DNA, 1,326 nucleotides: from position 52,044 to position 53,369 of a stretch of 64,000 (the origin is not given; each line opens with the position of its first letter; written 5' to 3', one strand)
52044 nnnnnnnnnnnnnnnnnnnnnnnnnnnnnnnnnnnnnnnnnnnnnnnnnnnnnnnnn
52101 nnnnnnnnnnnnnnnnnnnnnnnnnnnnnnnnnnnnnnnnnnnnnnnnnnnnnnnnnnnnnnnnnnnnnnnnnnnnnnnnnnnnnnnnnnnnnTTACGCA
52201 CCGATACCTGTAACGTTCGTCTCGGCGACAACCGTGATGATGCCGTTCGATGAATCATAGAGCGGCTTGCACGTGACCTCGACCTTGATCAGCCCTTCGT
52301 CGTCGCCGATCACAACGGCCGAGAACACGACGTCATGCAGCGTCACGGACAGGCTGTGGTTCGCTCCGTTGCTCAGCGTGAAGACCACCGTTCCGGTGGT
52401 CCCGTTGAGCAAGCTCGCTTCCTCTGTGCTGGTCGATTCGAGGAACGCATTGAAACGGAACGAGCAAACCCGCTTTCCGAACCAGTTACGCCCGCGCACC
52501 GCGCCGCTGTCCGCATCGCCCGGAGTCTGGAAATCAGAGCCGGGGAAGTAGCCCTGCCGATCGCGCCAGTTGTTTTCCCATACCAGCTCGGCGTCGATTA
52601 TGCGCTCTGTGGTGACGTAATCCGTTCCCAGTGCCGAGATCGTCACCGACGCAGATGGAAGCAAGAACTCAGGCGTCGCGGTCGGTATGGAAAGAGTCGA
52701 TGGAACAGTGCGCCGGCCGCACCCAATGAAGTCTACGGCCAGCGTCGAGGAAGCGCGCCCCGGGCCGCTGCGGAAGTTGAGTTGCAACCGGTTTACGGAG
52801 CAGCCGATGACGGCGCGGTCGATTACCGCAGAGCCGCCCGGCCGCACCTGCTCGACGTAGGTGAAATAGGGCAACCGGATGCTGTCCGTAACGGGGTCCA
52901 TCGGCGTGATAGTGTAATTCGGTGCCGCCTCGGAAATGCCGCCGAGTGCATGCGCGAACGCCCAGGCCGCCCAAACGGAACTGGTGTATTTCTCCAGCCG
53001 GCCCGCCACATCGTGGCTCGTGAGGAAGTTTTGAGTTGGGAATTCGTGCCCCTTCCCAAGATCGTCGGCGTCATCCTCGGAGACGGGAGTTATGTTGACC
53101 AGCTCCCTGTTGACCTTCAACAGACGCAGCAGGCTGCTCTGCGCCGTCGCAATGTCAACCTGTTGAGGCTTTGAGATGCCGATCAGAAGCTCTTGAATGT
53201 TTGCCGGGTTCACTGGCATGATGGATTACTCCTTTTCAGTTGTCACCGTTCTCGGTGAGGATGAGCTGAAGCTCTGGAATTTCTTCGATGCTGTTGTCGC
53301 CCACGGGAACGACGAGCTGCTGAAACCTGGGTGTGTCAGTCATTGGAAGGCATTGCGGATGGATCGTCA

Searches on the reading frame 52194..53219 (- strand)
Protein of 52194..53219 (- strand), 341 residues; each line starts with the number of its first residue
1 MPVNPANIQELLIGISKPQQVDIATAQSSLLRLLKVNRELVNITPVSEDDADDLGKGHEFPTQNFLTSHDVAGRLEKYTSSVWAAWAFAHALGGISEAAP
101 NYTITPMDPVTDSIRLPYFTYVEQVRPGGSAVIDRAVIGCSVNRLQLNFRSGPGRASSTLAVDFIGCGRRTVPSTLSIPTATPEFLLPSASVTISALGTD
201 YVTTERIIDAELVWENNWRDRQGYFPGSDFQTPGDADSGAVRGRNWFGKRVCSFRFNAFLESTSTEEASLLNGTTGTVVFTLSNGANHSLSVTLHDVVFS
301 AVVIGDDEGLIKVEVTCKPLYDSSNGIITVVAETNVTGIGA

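Call 52: search_protein_families(library=phrogs, proteins=[window:52194-53219:-], max_evalue=0.001)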
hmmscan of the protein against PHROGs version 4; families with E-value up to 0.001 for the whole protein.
window:52194-53219:- (341 aa): 1 family
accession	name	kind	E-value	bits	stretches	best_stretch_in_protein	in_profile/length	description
phrog_290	-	tail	2.2e-10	41.4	1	64-332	69-329/411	minor tail protein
